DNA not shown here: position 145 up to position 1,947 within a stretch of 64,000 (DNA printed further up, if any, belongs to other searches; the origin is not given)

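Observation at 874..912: MACPF signature segment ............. inside ORF 295-1800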

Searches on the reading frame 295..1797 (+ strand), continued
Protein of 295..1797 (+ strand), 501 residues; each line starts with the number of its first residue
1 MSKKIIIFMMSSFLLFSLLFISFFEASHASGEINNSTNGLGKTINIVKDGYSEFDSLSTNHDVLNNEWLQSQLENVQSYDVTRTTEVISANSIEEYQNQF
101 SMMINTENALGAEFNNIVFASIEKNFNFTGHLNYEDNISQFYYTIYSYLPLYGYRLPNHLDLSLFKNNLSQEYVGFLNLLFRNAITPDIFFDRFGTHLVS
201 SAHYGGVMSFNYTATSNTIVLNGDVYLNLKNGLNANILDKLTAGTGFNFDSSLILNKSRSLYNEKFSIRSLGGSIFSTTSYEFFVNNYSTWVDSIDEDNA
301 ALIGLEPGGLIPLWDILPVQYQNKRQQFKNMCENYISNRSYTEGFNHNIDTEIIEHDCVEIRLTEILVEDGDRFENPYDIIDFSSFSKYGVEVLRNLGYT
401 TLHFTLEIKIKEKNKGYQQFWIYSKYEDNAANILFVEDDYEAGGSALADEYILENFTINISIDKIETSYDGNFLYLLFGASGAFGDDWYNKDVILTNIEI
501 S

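Call 34: predict_structure(alignment_id=A2)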
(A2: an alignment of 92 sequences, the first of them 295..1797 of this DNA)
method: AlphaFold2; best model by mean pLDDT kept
length: 501 residues; sequences in the alignment: 92
mean_pLDDT: 89.0   pTM: 0.81
mean pLDDT of the five models: 89.0, 88.1, 87.8, 87.4, 86.6
residues with pLDDT >= 90: 343; 70-90: 111; 50-70: 33; < 50: 14
segments of 3 or more residues with pLDDT < 50: 23-34
pLDDT, mean of each block of 10 residues (from residue 1): 83 83 46 66 88 71 96 92 92 91 67 76 79 84 94 94 97 98 98 95 94 94 93 86 72 90 92 89 89 94 90 97 97 89 66 85 98 96 93 95 98 97 97 96 96 98 94 96 95 97 94
secondary structure, 60 per line:
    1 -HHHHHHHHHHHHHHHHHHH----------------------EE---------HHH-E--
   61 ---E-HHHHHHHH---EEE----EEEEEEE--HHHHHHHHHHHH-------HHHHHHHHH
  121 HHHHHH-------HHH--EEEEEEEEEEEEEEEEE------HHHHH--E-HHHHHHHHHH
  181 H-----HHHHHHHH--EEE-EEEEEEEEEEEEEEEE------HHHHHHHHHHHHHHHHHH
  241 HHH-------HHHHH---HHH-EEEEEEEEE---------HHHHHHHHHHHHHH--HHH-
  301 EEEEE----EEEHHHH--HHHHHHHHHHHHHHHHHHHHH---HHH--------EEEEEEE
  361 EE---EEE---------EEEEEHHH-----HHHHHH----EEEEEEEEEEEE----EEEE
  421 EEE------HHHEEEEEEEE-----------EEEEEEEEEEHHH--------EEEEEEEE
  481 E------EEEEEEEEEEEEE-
elements in order: H2-20 H66-73 E77-79 E84-90 H93-104 H112-126 E139-155 H162-166 H171-181 H187-194 E197-199 E201-216 H223-243 H251-255 E263-271 H281-294 E301-305 E310-312 H313-316 H319-339 E354-362 E366-368 E378-382 H391-396 E401-412 E417-423 E433-440 E452-461 E473-481 E488-500
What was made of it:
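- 295..1800 (+): MACPF-CTD protein gene (501 aa). Model pLDDT 89 (call 34).
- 295..381 (+): Sec-type signal peptide, aa 1-29 (KK, a 20-residue hydrophobic core, then S-H-A|S). There is no lipobox cysteine. Modelled as helix 2-20 followed by a disordered linker at 23-34 (call 34).
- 565..708 (+): TMH1 helical cluster, aa 91-138, between strands 84-90 and 139-155. DSSP of the model (call 34).
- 943..1080 (+): TMH2 helical cluster, aa 217-262, between strands 201-216 and 263-271. DSSP (call 34).
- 1354..1797 (+): C-terminal all-beta domain (CTD), aa 354-501. Conserved R362, D370, D379, G416-Y-Q, G482, D486, W488, N490. Nine modelled strands at pLDDT above 90 (call 34).
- On MACPF domain family (Pfam PF01823; MACPF/CDC superfamily): The model (pLDDT 89, pTM 0.81) has strands 84-90, 139-155, 197-216 and 263-271, with helices at 93-126 and 223-255 (call 34).
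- The model has strands 84-90, 139-155, 197-216 and 263-271, with helical clusters between them (call 34).
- Tried and rejected: It was replaced by a 92-sequence alignment (call 34).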

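Call 36: fold_search(model_id=the predicted structure, library=pdb)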
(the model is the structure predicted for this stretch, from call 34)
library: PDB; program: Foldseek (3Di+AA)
matches with E <= 10: 1558; with E <= 0.001: 150
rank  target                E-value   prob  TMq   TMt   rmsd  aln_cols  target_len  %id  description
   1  6fbm_A                4.3e-14  1.00  0.45  0.43  10.3       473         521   13  Crystal structure of GNIP1Aa from Chromobacterium piscinae (released 2019-01-30)
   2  8b6v_A                8.6e-14  1.00  0.43  0.46  11.6       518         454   13  Mp2Ba1 pre-pore (released 2023-05-31)
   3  2qp2                  1.5e-12  1.00  0.40  0.40  13.0       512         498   13  Structure of a MACPF/perforin-like protein (released 2007-09-04)
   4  3kk7_A                4.9e-12  1.00  0.43  0.43  18.1       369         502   15  Crystal structure of Putative cell invasion protein with MAC/Perforin domain (NP_812351.1) from BACTERIODES THETAIOTAO (released 2009-11-24)
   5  8b6u                  9.1e-12  1.00  0.36  0.38   8.9       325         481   15  Mpf2Ba1 monomer (released 2023-05-31)
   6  3kk7_B                9.7e-12  1.00  0.44  0.44  14.7       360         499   16  Crystal structure of Putative cell invasion protein with MAC/Perforin domain (NP_812351.1) from BACTERIODES THETAIOTAO (released 2009-11-24)
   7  3nsj                  4.8e-11  1.00  0.42  0.40  13.7       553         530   12  The X-ray crystal structure of lymphocyte perforin (released 2010-11-03)
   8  5own_A                1.0e-08  1.00  0.36  0.56   6.7       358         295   15  Structure of TgPLP1 MACPF domain (released 2018-04-11)
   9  5oup                  1.3e-08  1.00  0.33  0.56   6.6       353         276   14  Structure of TgPLP1 MACPF domain (released 2018-04-11)
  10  5own_B                2.3e-08  1.00  0.36  0.57   6.7       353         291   15  Structure of TgPLP1 MACPF domain (released 2018-04-11)
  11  3ojy_B                1.2e-07  1.00  0.34  0.33   7.9       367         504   14  Crystal Structure of Human Complement Component C8 (released 2011-04-13)
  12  6u2l_A                1.2e-07  1.00  0.35  0.30  26.7       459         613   14  EM structure of MPEG-1 (L425K, beta conformation) soluble pre-pore complex (released 2019-09-25)
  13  5aoe_A                1.4e-07  1.00  0.23  0.23  14.9       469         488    9  Crystal structure of pneumolysin D168A mutant. (released 2016-10-05)
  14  4ov8                  2.2e-07  1.00  0.33  0.35  15.1       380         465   12  Crystal Structure of the TMH1-lock mutant of the mature form of pleurotolysin B (released 2015-02-18)
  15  8a1d_A                2.2e-07  1.00  0.19  0.18  33.0       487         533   11  Structure of murine perforin-2 (Mpeg1) pore in ring form (released 2022-07-20)
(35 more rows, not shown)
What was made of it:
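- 295..1800 (+): Foldseek PDB hits are all MACPF/CDC (call 36).
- On MACPF domain family (Pfam PF01823; MACPF/CDC superfamily): All top Foldseek PDB hits are MACPF/CDC proteins at probability 1.00 (call 36).
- Closest known: Bacteroidales secreted antimicrobial proteins. Same: 3KK7 matches at 4.9e-12 (call 36).
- Foldseek: 6fbm 4e-14, 8b6v 9e-14, 2qp2 1.5e-12, 3kk7 5e-12, 3nsj 5e-11 (call 36).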

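Call 38: search_protein_families(library=pfam, alignment_id=A2, max_evalue=0.01)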
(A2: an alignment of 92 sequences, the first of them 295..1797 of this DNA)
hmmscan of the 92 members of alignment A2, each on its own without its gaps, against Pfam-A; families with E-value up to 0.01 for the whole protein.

A. member 1, window:295-1797:+ (501 aa): 1 family
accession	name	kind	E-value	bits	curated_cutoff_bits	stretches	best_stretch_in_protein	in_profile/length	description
PF01823.24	MACPF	-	7.1e-12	46.4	21.5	1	142-335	23-214/214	MAC/Perforin domain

B. families by the number of members that match (of 92 scanned): 6 families
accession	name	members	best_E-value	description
PF01823.24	MACPF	86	2.5e-20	MAC/Perforin domain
PF04082.23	Fungal_trans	1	0.00034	Fungal specific transcription factor domain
PF12663.12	DUF3788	1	0.0019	Protein of unknown function (DUF3788)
PF21948.1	LplA-B_cat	1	0.0083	Lipoyl protein ligase A/B catalytic domain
PF15645.12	Tox-PLDMTX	1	0.0085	Dermonecrotoxin of the Papain-like fold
PF22693.1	MACPF_1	1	0.0099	Fungal MACPF-like domain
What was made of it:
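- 1354..1797 (+): No Pfam family in 92 members (call 38).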

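Call 40: search_protein_families(library=pfam, proteins=[L010:7530-10049:+, L010:6766-7296:+, L010:10182-10811:+, L010:6020-6763:+, L010:4956-6023:+, L005:9048-9965:+, L005:6494-8971:+], max_evalue=0.01)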
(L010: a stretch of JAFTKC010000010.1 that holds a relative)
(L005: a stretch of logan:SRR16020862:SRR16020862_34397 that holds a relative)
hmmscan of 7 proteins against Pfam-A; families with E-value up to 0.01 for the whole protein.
L010:7530-10049:+ (840 aa): 1 family
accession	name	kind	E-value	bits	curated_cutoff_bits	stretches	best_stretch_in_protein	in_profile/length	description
PF01823.24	MACPF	-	6.9e-13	49.7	21.5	1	259-469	3-214/214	MAC/Perforin domain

L010:6766-7296:+ (177 aa): 1 family
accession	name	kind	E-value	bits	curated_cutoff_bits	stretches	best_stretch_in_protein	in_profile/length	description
PF01558.24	POR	-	2.2e-39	135.8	27.4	1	12-176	1-173/173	Pyruvate ferredoxin/flavodoxin oxidoreductase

L010:10182-10811:+ (210 aa): 0 families

L010:6020-6763:+ (248 aa): 2 families
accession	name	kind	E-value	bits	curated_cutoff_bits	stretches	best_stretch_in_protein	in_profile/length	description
PF02775.26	TPP_enzyme_C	-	2e-21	76.8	21.9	1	50-208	3-151/151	Thiamine pyrophosphate enzyme, C-terminal TPP binding domain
PF00676.26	E1_dh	-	0.0045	16.4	22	1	73-129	112-168/300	Dehydrogenase E1 component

L010:4956-6023:+ (356 aa): 3 families
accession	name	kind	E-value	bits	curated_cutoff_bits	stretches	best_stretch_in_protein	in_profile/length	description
PF01855.24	POR_N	-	3.5e-48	164.8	27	1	15-186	1-171/231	Pyruvate flavodoxin/ferredoxin oxidoreductase, thiamine diP-bdg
PF17147.9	PFOR_II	-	5.4e-27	94.6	27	1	247-341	1-102/102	Pyruvate:ferredoxin oxidoreductase core domain II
PF02780.25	Transketolase_C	-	1.9e-06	28.2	25.9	1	245-306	8-69/124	Transketolase, C-terminal domain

L005:9048-9965:+ (306 aa): 0 families

L005:6494-8971:+ (826 aa): 7 families
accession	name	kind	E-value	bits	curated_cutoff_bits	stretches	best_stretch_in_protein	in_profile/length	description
PF00005.33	ABC_tran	-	9.4e-31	107.7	25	1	18-162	1-136/137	ABC transporter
PF02687.27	FtsX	-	1.6e-12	47.9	25.5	1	699-814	2-115/120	FtsX-like permease C-terminal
PF02463.25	SMC_N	-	4.1e-06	26.8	40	1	8-203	10-209/220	RecF/RecN/SMC N terminal domain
PF13555.12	AAA_29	-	8.5e-05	22.7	27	1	20-45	14-39/61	P-loop containing region of AAA domain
PF13304.12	AAA_21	-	0.003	18.1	27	0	30-51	1-22/304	AAA domain, putative AbiEii toxin, Type IV TA system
PF13476.12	AAA_23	-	0.0046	18.1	27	1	13-48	6-39/201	AAA domain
PF13238.12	AAA_18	-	0.01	16.8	29.4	0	32-73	2-41/128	AAA domain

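Call 41: find_encoding_contigs(protein=P0006, flank=6000, max_places=2)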
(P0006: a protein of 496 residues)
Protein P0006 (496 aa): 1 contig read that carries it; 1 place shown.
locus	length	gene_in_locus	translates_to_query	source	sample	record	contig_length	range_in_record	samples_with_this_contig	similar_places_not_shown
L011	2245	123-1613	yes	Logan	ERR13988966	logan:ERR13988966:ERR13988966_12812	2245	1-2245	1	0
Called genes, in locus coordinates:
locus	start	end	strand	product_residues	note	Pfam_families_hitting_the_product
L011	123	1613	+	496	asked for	PF01823:MACPF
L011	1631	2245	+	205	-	?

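Call 44: find_related_loci(query=A3, collection=metagenome_contigs, flank=6000)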
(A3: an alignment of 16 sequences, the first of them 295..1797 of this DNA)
Query A3 (501 aa) in metagenome_contigs; peptide patterns used: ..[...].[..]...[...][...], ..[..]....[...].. (x = any residue, [..] = any of these).
245 stretches matched a pattern; 46 encode a relative of the query (tblastn E <= 1e-3); 46 distinct loci.
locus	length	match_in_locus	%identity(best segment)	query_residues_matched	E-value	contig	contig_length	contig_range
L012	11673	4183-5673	67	1-500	0e+0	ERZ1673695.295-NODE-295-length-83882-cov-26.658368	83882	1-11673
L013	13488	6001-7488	67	1-499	0e+0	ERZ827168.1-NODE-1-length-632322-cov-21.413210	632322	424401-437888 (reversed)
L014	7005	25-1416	67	34-500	0e+0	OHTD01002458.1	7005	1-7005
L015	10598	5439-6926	30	7-496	8e-55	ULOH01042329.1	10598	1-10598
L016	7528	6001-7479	27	17-495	9e-41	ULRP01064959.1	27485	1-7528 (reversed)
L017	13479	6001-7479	27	17-495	1e-40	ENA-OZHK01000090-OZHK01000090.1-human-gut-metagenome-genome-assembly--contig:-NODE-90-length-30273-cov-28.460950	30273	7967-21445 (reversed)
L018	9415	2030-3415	27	39-488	1e-40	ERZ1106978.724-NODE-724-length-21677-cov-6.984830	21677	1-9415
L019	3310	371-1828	27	17-488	2e-40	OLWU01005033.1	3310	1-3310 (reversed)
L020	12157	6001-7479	27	17-495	4e-40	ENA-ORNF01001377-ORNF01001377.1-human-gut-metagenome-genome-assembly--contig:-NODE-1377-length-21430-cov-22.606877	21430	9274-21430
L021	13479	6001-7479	27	17-495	1e-39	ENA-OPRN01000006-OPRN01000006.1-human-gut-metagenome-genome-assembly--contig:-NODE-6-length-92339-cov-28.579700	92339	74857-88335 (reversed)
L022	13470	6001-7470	27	17-492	3e-39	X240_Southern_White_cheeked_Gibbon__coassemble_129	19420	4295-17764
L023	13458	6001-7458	27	17-488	3e-38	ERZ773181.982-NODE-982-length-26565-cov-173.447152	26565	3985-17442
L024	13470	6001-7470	26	17-492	3e-37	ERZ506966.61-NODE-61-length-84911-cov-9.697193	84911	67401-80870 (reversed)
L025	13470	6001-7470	26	17-492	2e-37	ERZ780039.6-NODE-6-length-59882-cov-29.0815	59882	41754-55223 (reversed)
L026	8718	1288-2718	28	1-496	1e-36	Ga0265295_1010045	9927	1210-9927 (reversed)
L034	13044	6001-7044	28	9-358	4e-28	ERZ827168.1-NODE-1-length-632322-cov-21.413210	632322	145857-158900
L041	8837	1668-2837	26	39-424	8e-25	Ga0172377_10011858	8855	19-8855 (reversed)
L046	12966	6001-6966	28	6-335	5e-18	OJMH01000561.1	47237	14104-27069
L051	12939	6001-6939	25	167-496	1e-10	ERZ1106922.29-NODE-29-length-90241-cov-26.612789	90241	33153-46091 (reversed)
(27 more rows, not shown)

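Call 47: find_encoding_contigs(protein=P0024, flank=5000, max_places=2)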
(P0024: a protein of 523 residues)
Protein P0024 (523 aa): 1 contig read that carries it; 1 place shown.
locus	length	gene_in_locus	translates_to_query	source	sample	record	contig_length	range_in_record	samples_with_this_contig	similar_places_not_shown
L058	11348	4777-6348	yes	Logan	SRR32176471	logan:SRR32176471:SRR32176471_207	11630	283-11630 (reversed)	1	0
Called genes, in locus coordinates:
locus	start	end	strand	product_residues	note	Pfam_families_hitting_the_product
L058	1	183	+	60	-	?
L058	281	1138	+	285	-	PF01734:Patatin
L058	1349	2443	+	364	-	PF14249:Tocopherol_cycl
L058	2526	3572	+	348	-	PF00144:Beta-lactamase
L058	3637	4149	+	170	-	PF01966:HD (weak)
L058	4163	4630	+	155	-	PF00293:NUDIX, PF14815:NUDIX_4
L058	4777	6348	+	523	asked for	PF01823:MACPF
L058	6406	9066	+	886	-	PF00005:ABC_tran, PF02463:SMC_N (weak), PF02687:FtsX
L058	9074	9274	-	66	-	-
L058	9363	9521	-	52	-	-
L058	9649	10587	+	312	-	-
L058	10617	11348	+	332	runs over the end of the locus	PF08240:ADH_N, PF00107:ADH_zinc_N, PF13602:ADH_zinc_N_2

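Call 48: find_encoding_contigs(protein=P0049, flank=5000, max_places=2)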
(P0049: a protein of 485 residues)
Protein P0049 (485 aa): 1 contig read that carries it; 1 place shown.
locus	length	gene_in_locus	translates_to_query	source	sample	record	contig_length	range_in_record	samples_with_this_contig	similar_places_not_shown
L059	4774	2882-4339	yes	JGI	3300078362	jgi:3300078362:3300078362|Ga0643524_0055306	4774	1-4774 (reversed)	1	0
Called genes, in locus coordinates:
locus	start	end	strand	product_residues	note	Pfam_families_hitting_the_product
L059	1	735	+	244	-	?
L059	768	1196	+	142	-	-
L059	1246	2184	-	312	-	-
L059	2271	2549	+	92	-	-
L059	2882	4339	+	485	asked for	PF01823:MACPF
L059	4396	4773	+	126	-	?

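Call 49: find_encoding_contigs(protein=P0085, flank=5000, max_places=2)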
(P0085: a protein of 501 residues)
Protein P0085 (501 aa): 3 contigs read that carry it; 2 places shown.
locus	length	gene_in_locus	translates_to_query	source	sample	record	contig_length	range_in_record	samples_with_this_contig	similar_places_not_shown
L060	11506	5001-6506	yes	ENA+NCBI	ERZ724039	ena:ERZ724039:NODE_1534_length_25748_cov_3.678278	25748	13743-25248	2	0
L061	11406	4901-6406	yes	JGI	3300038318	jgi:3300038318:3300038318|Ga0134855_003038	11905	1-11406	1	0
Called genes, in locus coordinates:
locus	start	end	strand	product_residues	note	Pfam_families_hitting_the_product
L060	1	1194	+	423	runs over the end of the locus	PF08245:Mur_ligase_M, PF02875:Mur_ligase_C, PF27239:FOL3_C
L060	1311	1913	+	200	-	-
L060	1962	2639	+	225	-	PF20582:UPF0758_N, PF04002:RadC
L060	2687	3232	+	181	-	-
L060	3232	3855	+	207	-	PF02163:Peptidase_M50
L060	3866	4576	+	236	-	PF01863:YgjP-like, PF10263:SprT-like (weak)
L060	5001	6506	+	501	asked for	PF01823:MACPF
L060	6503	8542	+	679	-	PF02463:SMC_N (weak), PF00005:ABC_tran, PF02687:FtsX (weak)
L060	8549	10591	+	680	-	PF00005:ABC_tran, PF02463:SMC_N (weak), PF02687:FtsX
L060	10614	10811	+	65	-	-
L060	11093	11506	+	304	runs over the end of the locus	?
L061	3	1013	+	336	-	?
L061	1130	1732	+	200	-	-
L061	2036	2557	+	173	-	PF04002:RadC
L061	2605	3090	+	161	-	-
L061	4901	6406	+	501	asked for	PF01823:MACPF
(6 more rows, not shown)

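Call 61: search_protein_families(library=padloc, proteins=[window:295-1797:+], max_evalue=0.01)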
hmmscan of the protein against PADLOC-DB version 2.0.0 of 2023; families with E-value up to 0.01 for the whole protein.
window:295-1797:+ (501 aa): 0 families
